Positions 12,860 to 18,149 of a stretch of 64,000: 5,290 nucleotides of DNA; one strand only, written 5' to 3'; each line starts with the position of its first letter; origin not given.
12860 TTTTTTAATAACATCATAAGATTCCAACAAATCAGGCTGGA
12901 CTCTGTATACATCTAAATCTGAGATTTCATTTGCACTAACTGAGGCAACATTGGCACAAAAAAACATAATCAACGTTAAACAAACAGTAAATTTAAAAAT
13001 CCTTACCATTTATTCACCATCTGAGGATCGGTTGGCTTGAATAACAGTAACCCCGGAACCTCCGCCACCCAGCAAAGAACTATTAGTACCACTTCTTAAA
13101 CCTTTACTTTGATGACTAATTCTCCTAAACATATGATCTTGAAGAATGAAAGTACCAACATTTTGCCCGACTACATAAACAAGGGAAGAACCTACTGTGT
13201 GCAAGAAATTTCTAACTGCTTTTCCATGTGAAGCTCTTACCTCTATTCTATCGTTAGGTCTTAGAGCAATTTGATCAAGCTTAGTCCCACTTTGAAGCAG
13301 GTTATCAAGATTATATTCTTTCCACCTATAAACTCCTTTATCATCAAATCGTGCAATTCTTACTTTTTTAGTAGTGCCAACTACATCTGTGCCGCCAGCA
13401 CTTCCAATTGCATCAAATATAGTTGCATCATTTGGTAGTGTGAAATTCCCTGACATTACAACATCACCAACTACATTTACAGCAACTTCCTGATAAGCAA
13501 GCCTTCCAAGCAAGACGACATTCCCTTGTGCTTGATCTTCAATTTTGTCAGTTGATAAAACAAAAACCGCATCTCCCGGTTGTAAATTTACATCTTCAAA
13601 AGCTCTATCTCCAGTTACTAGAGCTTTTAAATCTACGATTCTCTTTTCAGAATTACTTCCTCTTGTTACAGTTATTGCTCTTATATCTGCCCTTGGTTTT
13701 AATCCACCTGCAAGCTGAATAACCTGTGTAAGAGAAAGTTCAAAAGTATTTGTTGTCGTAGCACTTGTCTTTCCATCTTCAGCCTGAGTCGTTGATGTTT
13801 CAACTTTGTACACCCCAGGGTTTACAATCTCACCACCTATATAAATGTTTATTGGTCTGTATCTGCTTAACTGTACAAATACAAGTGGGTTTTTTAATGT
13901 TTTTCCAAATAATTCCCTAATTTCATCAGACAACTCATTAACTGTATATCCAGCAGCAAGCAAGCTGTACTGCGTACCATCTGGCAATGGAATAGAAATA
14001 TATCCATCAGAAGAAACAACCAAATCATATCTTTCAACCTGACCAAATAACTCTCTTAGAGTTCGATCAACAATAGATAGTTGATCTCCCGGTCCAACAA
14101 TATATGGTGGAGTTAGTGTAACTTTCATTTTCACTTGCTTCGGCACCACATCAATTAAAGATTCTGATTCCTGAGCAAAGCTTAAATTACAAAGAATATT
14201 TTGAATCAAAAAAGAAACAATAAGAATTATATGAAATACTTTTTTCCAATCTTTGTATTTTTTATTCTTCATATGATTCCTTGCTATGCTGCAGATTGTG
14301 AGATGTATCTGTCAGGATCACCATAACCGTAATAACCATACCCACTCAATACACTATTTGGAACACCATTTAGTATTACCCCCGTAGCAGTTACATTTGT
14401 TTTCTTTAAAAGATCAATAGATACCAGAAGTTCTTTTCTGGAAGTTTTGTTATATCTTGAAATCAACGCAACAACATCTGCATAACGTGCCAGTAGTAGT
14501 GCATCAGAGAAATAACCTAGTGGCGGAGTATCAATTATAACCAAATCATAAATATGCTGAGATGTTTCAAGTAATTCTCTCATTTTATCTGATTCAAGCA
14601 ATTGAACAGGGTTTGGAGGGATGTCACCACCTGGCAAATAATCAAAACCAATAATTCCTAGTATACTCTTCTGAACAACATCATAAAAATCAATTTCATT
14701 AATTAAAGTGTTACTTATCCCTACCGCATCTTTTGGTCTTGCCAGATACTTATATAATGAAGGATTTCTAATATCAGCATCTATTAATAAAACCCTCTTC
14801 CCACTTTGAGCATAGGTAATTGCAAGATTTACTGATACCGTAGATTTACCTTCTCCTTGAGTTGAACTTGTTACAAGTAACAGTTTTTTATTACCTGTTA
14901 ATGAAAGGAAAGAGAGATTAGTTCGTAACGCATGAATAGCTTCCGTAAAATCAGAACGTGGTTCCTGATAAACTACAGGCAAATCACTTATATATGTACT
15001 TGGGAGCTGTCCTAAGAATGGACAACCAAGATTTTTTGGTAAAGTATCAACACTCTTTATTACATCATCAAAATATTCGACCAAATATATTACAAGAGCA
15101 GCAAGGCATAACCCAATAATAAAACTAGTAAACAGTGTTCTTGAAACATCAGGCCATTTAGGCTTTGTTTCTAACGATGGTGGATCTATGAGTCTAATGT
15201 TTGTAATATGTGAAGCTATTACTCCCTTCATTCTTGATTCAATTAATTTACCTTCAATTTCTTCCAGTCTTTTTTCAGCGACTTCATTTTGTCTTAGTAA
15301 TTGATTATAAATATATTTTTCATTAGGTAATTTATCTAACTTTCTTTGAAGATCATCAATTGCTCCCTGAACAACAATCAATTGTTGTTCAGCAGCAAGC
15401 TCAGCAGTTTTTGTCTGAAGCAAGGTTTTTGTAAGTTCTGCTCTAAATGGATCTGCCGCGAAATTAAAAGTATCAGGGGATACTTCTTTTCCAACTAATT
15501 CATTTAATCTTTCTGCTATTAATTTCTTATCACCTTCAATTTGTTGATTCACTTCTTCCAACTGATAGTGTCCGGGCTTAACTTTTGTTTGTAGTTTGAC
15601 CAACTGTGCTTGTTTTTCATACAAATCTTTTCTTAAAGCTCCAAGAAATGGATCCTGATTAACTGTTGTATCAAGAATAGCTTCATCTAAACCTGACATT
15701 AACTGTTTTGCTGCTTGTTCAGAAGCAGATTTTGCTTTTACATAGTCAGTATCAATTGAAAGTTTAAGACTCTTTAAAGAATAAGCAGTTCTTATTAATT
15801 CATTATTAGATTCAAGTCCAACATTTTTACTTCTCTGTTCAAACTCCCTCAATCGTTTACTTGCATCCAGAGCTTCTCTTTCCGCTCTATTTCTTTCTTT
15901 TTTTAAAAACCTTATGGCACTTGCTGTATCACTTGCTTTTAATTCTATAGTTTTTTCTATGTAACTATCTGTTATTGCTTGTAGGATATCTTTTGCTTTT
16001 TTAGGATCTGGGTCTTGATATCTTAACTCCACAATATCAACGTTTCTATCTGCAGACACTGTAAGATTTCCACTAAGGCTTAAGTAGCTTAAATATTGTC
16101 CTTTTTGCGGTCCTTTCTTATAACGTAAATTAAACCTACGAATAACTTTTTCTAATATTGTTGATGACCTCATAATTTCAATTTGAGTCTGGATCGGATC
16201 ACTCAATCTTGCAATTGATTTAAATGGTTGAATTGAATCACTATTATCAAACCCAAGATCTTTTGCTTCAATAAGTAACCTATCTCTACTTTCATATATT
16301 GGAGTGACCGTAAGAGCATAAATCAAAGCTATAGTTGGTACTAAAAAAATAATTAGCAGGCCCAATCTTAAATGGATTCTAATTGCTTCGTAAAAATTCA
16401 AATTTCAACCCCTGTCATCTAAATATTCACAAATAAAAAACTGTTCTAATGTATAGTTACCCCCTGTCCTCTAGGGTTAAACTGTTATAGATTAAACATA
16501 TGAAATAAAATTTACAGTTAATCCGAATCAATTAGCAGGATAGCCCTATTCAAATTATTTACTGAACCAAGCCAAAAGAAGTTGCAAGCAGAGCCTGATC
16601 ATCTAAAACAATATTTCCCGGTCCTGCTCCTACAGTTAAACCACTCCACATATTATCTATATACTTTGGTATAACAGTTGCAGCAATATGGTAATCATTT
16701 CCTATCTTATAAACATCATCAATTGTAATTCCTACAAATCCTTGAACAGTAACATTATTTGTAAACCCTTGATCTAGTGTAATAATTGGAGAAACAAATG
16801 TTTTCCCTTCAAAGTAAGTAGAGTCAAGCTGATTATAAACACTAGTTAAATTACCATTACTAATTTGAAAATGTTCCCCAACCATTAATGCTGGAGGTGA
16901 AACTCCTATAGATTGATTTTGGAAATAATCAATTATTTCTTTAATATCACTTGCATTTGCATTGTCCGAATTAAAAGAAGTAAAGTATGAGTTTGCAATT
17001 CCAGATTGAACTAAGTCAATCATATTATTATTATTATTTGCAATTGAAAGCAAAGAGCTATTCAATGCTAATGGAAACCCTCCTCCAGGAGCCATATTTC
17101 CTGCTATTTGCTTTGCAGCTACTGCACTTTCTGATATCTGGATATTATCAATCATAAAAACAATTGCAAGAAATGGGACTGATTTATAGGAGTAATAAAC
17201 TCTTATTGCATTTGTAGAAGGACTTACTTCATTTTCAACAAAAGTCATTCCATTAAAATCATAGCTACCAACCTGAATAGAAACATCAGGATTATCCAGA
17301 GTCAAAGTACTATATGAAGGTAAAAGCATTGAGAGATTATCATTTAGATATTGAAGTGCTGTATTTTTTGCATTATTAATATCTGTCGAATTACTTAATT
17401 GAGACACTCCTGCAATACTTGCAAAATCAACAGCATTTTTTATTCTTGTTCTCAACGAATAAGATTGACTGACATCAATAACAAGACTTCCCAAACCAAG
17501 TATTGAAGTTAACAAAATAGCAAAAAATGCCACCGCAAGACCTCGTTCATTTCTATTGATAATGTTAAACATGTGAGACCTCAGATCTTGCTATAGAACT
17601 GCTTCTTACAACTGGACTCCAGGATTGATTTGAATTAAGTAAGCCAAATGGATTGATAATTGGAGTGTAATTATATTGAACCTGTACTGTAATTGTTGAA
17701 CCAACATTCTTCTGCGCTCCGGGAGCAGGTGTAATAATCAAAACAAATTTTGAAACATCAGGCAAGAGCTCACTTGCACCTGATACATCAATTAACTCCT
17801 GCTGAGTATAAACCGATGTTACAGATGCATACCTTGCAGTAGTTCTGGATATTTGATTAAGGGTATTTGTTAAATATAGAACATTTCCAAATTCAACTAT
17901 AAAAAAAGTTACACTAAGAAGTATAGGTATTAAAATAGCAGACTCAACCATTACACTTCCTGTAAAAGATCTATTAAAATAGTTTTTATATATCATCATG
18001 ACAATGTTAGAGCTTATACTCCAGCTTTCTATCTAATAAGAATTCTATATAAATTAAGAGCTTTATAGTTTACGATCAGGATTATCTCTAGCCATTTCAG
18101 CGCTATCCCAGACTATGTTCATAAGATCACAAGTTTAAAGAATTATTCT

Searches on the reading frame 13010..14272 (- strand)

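Call 22: search_protein_families(library=pfam, proteins=[window:13010-14272:-], max_evalue=0.01)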
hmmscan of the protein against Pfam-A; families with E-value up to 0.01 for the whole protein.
window:13010-14272:- (420 aa): 3 families
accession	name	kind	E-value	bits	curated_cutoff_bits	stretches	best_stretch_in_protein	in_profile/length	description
PF22461.2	SLBB_2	-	1.2e-14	54.6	27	1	174-238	17-79/79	SLBB domain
PF02563.21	Poly_export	-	1.2e-11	45.1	28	1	54-135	4-76/77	Polysaccharide biosynthesis/export protein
PF10531.15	SLBB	-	2.8e-11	43.5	27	1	265-311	2-47/55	SLBB domain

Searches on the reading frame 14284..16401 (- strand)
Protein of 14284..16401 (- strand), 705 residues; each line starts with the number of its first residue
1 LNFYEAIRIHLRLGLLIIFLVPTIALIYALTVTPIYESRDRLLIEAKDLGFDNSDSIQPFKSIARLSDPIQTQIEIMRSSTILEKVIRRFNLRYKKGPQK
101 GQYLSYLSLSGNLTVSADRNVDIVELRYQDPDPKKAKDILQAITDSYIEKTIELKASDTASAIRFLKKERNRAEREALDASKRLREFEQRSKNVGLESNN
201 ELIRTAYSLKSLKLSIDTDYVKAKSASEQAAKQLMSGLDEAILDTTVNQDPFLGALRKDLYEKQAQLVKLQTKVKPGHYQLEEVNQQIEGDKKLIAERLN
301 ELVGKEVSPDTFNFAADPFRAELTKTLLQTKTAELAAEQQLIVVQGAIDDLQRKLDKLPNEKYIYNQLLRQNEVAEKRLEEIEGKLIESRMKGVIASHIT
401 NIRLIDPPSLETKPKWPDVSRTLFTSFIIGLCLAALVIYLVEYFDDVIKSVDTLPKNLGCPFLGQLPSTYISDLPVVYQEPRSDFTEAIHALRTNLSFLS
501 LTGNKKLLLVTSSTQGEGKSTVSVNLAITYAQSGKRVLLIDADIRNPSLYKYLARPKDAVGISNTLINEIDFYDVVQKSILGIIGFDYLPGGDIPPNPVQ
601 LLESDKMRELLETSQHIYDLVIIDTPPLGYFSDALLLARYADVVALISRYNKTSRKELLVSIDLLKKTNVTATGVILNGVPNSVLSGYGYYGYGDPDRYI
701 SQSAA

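Call 22: search_protein_families(library=pfam, proteins=[window:14284-16401:-], max_evalue=0.01)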
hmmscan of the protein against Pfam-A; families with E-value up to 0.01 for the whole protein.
window:14284-16401:- (705 aa): 8 families
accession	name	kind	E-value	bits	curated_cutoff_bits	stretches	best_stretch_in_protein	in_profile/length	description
PF13614.12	AAA_31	-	1.1e-11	45.5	27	1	512-668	8-170/177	AAA domain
PF10609.15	ParA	-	1.4e-10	41.5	27.1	1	505-678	3-173/246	NUBPL iron-transfer P-loop NTPase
PF02706.20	Wzz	-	1.3e-09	38.6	25.5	1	7-88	12-89/91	Chain length determinant protein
PF01656.29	CbiA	-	2.2e-09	37.8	25.4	1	509-680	2-83/125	CobQ/CobB/MinD/ParA nucleotide binding domain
PF09140.17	MipZ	-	9.7e-07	28.8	20.7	1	510-626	5-108/262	ATPase MipZ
PF13500.12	AAA_26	-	0.00041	20.7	27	0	644-683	131-170/198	AAA domain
PF13807.11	GNVR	-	0.0029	17.9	27.7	0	394-439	33-78/82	G-rich domain on putative tyrosine kinase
PF02374.21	ArsA_ATPase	-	0.0088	15.7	24.3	0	516-543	11-38/305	Anion-transporting ATPase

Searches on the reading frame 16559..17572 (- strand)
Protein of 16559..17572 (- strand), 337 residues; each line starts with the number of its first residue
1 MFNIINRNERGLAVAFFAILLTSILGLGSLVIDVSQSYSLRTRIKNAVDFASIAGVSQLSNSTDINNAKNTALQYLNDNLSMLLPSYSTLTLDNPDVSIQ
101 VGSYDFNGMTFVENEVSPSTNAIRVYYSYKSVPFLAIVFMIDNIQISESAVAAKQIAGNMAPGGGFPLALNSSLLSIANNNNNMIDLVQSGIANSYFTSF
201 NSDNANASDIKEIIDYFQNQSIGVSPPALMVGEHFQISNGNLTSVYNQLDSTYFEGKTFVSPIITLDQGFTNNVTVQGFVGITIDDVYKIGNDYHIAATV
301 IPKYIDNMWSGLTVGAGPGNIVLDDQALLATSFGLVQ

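Call 22: search_protein_families(library=pfam, proteins=[window:16559-17572:-], max_evalue=0.01)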
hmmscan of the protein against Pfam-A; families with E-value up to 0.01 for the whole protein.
window:16559-17572:- (337 aa): 2 families
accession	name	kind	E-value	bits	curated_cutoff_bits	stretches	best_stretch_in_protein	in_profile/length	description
PF13400.11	Tad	-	6.2e-07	30.1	22.3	1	14-57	3-46/47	Putative Flp pilus-assembly TadE/G-like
PF05632.16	DUF792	-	0.00089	19.6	25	1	203-265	55-116/184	Borrelia burgdorferi protein of unknown function (DUF792)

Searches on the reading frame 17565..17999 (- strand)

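Call 22: search_protein_families(library=pfam, proteins=[window:17565-17999:-], max_evalue=0.01)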
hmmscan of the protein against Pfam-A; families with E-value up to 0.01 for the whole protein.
window:17565-17999:- (144 aa): 1 family
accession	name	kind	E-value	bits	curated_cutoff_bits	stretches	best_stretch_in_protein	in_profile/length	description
PF07811.17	TadE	-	4.3e-11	43.2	22.9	1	14-56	1-43/43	TadE-like protein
